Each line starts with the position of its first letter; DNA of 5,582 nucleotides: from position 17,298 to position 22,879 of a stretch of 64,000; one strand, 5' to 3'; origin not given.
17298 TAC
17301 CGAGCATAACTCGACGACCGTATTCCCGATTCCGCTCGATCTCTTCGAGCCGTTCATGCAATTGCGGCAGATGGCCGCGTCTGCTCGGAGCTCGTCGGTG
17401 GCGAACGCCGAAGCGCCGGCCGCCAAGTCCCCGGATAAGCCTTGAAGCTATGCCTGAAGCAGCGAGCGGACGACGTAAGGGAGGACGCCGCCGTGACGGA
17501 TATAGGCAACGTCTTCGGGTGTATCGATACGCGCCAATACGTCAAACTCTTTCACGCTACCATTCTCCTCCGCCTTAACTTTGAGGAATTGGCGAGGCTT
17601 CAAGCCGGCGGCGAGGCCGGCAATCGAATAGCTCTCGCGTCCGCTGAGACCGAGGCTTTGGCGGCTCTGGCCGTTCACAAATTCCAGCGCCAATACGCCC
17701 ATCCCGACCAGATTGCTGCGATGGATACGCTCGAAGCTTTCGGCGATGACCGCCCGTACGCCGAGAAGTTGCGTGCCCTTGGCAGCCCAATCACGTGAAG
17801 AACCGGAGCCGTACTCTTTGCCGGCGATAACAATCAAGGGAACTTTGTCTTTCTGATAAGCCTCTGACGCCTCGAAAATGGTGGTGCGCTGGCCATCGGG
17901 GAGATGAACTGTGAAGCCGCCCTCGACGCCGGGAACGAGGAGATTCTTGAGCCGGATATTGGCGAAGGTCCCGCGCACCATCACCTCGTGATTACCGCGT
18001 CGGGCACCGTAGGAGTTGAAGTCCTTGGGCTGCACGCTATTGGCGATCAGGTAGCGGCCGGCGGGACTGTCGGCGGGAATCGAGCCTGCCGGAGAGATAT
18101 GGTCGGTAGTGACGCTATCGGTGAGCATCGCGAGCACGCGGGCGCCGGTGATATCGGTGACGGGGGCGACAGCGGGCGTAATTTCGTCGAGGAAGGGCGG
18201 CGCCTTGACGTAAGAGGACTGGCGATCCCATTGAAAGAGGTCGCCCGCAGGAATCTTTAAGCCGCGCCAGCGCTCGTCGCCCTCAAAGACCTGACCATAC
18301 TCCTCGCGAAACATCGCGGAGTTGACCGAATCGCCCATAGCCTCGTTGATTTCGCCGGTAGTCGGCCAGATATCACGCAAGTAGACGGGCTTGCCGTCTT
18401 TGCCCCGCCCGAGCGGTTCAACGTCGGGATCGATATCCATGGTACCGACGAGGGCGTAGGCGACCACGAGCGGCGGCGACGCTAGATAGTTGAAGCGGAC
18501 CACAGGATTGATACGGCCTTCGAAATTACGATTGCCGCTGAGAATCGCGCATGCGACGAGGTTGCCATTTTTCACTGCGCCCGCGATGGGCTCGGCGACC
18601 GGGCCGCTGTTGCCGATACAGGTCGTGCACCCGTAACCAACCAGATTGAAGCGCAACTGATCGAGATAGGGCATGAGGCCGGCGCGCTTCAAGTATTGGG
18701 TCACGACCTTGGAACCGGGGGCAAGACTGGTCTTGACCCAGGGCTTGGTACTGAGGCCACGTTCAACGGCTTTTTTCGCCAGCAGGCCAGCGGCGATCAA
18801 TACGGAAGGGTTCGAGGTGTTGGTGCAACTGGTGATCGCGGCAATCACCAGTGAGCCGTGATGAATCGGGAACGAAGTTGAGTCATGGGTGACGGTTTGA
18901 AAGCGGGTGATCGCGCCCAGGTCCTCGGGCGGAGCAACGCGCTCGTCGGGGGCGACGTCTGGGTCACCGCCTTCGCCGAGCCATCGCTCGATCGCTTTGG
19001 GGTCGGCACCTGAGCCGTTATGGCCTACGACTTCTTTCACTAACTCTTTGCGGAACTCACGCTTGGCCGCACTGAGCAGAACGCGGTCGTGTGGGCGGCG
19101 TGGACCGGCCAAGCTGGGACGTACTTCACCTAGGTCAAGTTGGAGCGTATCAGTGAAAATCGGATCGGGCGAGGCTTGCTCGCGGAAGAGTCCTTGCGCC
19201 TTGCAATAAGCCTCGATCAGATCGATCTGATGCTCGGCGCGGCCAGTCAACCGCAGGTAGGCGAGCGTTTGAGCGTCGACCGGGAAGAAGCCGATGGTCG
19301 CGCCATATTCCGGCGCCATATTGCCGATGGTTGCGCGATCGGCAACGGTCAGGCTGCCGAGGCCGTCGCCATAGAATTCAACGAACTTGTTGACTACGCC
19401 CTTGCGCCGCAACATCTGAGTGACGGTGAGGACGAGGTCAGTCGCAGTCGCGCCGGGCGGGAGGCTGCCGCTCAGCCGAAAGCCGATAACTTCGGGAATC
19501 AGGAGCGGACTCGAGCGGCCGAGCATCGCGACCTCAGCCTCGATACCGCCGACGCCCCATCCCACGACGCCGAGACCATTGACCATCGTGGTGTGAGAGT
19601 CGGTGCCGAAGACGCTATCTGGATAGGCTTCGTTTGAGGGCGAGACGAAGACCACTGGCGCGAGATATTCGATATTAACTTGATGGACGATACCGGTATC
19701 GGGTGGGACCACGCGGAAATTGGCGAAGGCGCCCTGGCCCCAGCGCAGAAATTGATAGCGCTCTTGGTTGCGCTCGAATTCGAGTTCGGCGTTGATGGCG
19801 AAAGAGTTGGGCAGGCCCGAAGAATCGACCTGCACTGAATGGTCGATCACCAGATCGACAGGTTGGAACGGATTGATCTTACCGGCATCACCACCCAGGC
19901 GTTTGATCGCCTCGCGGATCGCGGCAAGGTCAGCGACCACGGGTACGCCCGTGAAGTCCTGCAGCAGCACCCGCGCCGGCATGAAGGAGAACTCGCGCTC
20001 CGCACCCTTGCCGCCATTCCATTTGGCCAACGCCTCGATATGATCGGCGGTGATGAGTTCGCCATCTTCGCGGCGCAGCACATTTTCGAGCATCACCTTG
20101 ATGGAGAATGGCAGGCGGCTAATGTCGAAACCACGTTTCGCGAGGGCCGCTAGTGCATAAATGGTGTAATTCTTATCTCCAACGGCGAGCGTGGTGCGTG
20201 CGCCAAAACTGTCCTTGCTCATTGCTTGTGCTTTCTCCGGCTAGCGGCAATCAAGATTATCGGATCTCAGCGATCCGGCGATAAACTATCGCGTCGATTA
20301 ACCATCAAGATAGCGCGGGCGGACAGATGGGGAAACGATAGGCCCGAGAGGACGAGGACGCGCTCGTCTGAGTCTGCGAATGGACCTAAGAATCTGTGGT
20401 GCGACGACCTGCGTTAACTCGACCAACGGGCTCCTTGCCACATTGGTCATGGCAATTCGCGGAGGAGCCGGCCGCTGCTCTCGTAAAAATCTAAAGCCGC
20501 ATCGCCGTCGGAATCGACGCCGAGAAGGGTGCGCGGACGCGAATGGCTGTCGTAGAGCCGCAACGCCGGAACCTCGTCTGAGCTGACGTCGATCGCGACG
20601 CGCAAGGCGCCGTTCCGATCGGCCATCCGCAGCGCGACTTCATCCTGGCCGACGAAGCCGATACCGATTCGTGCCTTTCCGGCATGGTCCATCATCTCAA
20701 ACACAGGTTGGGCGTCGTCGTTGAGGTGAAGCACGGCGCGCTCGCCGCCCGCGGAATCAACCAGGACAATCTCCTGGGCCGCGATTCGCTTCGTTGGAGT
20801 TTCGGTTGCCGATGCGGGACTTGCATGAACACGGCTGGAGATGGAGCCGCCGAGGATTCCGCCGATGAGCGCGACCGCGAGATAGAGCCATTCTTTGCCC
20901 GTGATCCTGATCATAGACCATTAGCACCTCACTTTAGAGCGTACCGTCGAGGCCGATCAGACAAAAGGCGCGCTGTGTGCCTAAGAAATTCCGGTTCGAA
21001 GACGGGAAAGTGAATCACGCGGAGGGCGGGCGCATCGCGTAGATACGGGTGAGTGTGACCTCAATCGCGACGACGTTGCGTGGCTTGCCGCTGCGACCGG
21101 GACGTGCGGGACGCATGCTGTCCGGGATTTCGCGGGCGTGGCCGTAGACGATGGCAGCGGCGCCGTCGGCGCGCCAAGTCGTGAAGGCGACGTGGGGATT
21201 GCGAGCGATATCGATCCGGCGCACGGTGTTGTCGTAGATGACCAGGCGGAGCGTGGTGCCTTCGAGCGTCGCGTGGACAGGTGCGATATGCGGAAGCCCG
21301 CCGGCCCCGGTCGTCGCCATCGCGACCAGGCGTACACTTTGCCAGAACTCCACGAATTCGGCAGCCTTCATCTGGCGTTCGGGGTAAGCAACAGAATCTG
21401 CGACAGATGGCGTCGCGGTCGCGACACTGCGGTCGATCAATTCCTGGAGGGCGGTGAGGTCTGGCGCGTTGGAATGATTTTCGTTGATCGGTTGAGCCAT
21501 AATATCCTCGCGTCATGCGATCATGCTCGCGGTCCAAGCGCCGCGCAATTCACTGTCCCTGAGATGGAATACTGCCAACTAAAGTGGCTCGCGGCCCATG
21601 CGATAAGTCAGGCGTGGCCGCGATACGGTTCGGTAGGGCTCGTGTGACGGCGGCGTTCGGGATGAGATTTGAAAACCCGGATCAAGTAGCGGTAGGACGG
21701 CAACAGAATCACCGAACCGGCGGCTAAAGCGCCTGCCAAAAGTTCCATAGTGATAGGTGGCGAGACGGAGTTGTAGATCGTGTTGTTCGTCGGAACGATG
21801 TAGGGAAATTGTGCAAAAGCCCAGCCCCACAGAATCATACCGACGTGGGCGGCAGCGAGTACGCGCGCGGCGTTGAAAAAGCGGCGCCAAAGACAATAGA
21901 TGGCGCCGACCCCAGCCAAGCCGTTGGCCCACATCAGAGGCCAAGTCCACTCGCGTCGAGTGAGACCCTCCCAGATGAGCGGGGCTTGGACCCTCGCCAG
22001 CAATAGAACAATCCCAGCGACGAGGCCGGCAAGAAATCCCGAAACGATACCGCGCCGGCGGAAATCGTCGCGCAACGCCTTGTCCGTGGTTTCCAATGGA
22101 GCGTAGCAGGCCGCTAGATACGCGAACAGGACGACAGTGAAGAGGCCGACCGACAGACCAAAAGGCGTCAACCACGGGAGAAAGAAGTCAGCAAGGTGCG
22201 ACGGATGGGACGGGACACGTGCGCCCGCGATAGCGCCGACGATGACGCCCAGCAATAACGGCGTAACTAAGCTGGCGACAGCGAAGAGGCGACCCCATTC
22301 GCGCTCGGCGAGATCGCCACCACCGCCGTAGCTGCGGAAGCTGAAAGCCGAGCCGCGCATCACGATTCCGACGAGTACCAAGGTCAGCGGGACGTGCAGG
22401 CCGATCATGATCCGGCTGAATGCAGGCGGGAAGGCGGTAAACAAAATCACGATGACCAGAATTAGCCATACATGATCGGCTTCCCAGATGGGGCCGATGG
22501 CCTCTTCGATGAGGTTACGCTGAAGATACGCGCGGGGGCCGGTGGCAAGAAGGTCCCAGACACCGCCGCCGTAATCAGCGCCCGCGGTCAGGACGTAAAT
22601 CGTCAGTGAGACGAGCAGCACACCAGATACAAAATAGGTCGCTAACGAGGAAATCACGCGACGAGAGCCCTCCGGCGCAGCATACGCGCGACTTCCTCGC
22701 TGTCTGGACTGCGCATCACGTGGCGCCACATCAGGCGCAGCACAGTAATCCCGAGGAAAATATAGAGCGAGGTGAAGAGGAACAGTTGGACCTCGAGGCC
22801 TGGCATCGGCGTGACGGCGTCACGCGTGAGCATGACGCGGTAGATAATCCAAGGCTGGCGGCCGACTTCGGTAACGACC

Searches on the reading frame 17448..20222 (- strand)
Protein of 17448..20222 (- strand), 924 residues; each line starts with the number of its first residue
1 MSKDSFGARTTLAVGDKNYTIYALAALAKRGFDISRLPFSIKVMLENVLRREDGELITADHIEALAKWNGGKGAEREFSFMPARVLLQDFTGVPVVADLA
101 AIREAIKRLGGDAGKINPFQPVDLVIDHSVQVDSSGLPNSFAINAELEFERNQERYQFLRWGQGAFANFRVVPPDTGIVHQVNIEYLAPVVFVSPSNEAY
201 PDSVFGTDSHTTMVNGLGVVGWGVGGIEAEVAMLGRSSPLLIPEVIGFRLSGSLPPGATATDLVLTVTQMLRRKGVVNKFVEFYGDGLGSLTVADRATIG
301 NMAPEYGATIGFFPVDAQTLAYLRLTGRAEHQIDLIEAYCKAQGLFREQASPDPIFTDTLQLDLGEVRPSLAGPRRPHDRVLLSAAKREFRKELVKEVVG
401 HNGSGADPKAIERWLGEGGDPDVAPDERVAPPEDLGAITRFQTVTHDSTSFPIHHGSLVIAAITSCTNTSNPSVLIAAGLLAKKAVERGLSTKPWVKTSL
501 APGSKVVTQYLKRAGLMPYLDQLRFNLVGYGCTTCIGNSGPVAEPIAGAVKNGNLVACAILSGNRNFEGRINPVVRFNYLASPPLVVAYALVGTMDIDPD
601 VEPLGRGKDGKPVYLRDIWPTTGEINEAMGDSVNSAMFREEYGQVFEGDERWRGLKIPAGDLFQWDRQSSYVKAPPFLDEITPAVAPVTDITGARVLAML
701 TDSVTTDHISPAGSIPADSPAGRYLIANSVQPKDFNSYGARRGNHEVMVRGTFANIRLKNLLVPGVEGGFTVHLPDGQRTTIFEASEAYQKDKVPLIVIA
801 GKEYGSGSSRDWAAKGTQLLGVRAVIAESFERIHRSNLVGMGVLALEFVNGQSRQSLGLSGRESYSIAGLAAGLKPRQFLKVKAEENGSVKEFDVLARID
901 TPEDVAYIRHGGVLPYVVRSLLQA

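Call 62: search_protein_families(library=pfam, proteins=[window:17448-20222:-], max_evalue=0.0001)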
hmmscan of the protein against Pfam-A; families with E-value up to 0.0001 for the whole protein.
window:17448-20222:- (924 aa): 2 families
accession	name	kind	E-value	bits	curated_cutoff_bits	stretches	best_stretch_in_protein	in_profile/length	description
PF00330.25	Aconitase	-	2.1e-155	518.7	28.7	1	75-593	13-463/463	Aconitase family (aconitate hydratase)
PF00694.25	Aconitase_C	-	2e-40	138.6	22.8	1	723-850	3-130/131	Aconitase C-terminal domain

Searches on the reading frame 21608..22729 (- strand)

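Call 62: search_protein_families(library=pfam, proteins=[window:21608-22729:-], max_evalue=0.0001)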
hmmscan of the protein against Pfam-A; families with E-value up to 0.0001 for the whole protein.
window:21608-22729:- (373 aa): 1 family
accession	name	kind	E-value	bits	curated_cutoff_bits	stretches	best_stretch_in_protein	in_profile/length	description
PF02322.20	Cyt_bd_oxida_II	-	6.5e-64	216.6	35.6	1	33-353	4-302/302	Cytochrome bd terminal oxidase subunit II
